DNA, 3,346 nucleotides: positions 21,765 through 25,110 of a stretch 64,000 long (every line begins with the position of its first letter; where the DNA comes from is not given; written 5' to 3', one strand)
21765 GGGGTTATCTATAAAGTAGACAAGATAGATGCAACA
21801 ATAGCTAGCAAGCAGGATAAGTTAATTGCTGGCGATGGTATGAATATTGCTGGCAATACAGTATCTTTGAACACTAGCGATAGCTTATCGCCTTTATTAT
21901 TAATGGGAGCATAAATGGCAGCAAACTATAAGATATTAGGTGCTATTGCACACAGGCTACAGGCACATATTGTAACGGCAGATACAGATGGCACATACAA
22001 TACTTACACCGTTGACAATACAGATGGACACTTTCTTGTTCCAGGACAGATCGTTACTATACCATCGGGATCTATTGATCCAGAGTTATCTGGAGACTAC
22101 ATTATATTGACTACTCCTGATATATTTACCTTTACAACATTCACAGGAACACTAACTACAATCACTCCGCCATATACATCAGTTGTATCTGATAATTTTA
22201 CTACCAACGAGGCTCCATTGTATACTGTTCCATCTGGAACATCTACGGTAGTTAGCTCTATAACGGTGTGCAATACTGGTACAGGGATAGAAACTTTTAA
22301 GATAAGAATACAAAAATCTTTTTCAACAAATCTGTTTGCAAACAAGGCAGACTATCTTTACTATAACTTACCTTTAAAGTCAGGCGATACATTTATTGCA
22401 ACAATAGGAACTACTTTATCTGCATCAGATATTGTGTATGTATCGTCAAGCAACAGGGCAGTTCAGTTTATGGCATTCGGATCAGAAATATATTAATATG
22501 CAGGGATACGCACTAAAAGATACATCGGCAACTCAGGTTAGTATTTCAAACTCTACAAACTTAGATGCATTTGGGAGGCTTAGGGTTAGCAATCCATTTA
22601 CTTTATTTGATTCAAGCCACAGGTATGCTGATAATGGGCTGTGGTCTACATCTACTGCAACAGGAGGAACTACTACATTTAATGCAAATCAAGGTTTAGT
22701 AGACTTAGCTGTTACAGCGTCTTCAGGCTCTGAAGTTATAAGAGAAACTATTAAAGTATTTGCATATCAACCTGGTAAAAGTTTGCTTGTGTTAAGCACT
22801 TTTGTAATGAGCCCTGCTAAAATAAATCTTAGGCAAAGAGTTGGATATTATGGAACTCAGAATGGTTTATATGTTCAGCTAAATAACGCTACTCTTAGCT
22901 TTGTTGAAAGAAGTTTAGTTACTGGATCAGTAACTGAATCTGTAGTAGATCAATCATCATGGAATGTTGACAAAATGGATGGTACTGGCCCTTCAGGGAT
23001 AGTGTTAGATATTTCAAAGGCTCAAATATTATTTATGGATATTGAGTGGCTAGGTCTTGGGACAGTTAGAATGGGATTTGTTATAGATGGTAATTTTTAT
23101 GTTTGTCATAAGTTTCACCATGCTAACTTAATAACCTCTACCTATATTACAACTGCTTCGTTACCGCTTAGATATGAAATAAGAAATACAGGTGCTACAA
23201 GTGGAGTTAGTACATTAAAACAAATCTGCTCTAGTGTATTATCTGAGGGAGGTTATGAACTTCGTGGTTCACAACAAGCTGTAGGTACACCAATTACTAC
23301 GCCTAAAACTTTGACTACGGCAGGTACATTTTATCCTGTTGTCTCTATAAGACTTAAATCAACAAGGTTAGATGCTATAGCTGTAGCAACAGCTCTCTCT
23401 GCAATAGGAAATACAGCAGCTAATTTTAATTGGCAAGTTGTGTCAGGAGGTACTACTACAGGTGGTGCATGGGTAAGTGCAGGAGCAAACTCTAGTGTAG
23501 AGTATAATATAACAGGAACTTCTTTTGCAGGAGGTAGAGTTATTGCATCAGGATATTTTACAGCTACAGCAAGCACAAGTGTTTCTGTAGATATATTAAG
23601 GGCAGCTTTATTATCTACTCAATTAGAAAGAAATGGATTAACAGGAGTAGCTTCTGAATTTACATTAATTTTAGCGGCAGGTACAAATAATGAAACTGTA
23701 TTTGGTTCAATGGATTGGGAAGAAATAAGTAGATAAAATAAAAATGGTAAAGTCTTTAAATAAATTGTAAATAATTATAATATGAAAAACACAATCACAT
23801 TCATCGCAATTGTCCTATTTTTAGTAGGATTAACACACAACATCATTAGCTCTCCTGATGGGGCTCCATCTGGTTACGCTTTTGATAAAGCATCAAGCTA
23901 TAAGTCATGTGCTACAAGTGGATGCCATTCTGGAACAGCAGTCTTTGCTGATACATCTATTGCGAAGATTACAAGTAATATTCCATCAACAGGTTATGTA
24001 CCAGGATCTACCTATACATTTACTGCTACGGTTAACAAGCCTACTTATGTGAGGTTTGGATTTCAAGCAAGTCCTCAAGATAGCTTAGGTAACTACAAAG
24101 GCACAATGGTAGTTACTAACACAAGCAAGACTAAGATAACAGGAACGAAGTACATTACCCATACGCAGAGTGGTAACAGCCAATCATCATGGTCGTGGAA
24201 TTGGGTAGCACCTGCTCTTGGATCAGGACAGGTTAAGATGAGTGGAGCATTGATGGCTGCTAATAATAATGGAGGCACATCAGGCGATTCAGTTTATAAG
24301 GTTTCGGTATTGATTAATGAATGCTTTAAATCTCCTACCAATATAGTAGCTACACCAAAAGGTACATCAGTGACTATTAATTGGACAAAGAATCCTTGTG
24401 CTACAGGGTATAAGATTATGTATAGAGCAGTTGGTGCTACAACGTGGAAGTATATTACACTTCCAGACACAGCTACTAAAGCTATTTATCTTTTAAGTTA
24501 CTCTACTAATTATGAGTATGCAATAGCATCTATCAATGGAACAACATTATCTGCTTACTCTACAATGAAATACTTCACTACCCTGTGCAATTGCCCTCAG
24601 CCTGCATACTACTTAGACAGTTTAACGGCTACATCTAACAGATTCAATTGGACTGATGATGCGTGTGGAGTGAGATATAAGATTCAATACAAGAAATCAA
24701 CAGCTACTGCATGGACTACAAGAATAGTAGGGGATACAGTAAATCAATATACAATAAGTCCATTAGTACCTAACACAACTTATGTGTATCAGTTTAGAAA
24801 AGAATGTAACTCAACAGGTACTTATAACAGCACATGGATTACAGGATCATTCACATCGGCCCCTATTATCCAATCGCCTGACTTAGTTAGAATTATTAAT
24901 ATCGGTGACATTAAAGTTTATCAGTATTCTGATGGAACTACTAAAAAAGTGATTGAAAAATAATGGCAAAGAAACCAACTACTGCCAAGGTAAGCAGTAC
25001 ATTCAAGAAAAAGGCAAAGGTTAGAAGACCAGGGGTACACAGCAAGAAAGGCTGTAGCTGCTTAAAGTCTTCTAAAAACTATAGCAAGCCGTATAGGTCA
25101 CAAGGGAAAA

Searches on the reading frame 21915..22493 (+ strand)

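Call 24: search_protein_families(library=phrogs, proteins=[window:21915-22493:+], max_evalue=0.001)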
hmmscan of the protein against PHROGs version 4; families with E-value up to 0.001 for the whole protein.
window:21915-22493:+ (193 aa): 1 family
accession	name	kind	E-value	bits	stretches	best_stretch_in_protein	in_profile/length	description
phrog_1276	-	unknown function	3.3e-07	31.1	1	94-190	13-109/325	-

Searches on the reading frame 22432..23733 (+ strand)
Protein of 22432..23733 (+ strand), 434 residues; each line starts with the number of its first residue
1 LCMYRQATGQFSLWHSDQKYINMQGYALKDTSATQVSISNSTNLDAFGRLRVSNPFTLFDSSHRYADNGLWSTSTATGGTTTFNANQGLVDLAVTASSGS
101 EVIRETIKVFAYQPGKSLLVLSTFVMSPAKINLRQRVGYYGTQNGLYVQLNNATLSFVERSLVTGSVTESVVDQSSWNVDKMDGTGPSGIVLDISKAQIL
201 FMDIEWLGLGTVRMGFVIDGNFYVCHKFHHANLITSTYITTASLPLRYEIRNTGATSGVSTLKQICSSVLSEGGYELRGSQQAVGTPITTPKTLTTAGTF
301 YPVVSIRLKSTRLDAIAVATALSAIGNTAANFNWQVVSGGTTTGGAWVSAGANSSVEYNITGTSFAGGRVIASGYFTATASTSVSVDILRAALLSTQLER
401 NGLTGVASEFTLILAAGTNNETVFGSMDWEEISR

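Call 24: search_protein_families(library=phrogs, proteins=[window:22432-23733:+], max_evalue=0.001)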
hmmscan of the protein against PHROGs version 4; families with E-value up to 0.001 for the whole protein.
window:22432-23733:+ (434 aa): 2 families
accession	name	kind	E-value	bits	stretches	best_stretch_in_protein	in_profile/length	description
phrog_1645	-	head and packaging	9.1e-140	467.3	1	33-432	40-439/440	virion structural protein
phrog_5838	-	head and packaging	2.5e-23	82.8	1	168-260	567-660/1106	virion structural protein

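Call 25: search_dna_similar(query=window:22432-23733:+, collection=phages, mode=protein, max_evalue=0.00001, max_rows=15)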
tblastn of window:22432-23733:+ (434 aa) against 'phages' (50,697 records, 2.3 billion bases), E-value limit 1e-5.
Records with a match: 175; places in all: 177; records where one place covers at least 80% of the query: 129.
Best place of each record, by identity: 60-80% 28; <60% 147.
By first word of the organism name: Synechococcus 130; Cyanophage 29; Prochlorococcus 4; Puniceispirillum 2; Caudoviricetes 2; uncultured 2; Phage 1; Salicola 1; Virus 1; Rhodobacteraceae 1; and 2 more.
By host as written in the record: Synechococcus 91; Synechococcus sp. 22; Synechococcus sp. WH7803 15; - 13; Synechococcus sp. WH8102 8; Synechococcus sp. WH 7803 4; Synechococcus sp. MW02 4; Synechococcus sp. CB0101 3; and 9 more.
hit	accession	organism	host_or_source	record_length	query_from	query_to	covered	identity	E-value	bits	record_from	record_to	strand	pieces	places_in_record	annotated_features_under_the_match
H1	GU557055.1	Puniceispirillum phage HMO-2011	Candidatus Puniceispirillum marinum ...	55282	14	434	97%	62.8%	3e-163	514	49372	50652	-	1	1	putative phage structural protein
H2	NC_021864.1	Puniceispirillum phage HMO-2011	Candidatus Puniceispirillum marinum ...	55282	14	434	97%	62.8%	3e-163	514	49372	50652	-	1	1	virion structural protein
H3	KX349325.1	Cyanophage S-RIM12_W1_24_0910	Synechococcus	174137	45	434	90%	66.4%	5e-161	508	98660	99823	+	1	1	virion structural protein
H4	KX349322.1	Cyanophage S-RIM12_Sn_31_0910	Synechococcus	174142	45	434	90%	66.4%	6e-161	508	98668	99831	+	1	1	virion structural protein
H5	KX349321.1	Cyanophage S-RIM12_Sn_07_0910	Synechococcus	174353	45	434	90%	66.4%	6e-161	508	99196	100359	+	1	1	virion structural protein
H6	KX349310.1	Cyanophage S-RIM12 isolate RW_01_0310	Synechococcus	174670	45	434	90%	66.4%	6e-161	508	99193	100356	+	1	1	virion structural protein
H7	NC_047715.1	Cyanophage S-RIM12 isolate RW_01_0310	Synechococcus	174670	45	434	90%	66.4%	6e-161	508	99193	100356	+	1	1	virion structural protein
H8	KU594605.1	Cyanophage S-RIM50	Synechococcus sp.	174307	41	434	91%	63.6%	4e-148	471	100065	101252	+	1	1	hypothetical protein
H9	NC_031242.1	Cyanophage S-RIM50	Synechococcus sp.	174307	41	434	91%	63.6%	4e-148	471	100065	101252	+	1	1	virion structural protein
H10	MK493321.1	Cyanophage S-RIM4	Synechococcus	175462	41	434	91%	63.3%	3e-145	462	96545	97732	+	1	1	hypothetical protein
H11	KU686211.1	Synechococcus phage S-WAM2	Synechococcus sp.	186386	41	434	91%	63.1%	3e-148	471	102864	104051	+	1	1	hypothetical protein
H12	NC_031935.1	Synechococcus phage S-WAM2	Synechococcus sp.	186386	41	434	91%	63.1%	3e-148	471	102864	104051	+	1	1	virion structural protein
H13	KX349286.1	Synechococcus phage S-RIM8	Synechococcus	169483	41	434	91%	62.8%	1e-144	461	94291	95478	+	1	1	hypothetical protein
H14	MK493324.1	Synechococcus phage S-RIM8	Synechococcus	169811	41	434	91%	62.3%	1e-149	475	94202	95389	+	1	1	hypothetical protein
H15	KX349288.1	Synechococcus phage S-RIM8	Synechococcus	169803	41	434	91%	62.3%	1e-144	461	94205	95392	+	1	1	hypothetical protein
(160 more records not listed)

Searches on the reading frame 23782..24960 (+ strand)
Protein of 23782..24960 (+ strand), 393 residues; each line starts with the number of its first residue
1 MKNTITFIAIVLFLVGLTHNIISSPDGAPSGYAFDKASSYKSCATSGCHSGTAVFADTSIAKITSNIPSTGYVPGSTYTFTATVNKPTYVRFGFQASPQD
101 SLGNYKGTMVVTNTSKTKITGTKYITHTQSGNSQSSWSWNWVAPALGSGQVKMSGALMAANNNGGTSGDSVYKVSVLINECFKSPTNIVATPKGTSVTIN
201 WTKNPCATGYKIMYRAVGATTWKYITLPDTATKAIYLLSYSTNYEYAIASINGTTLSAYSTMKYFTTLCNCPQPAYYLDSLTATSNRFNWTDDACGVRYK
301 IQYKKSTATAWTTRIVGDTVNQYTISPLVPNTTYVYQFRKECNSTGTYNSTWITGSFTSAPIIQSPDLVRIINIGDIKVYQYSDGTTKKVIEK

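Call 24: search_protein_families(library=phrogs, proteins=[window:23782-24960:+], max_evalue=0.001)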
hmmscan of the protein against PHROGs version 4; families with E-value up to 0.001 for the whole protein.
window:23782-24960:+ (393 aa): 1 family
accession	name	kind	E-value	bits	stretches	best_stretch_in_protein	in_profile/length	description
phrog_4971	-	tail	1.1e-10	42.4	1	183-268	193-280/283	major tail protein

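Call 96: search_protein_families(library=pfam, proteins=[window:23782-24960:+], max_evalue=0.01)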
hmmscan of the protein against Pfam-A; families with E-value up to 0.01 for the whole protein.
window:23782-24960:+ (393 aa): 4 families
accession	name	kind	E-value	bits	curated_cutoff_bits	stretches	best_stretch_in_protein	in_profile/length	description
PF25059.1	FN3_DSCAM-DSCAML_C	-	2.2e-06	28.4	39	1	289-349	12-72/89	DSCAM/DSCAML C-terminal Fn3-like domain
PF00041.27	fn3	-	1.6e-05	25.5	25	2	281-343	11-71/84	Fibronectin type III domain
PF21605.3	CRLF2-like_D2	-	0.00082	19.9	27.3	0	296-353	27-86/94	Cytokine receptor-like factor 2-like, D2 domain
PF16656.11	Pur_ac_phosph_N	-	0.0017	19.3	30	1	279-348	9-84/93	Purple acid Phosphatase, N-terminal domain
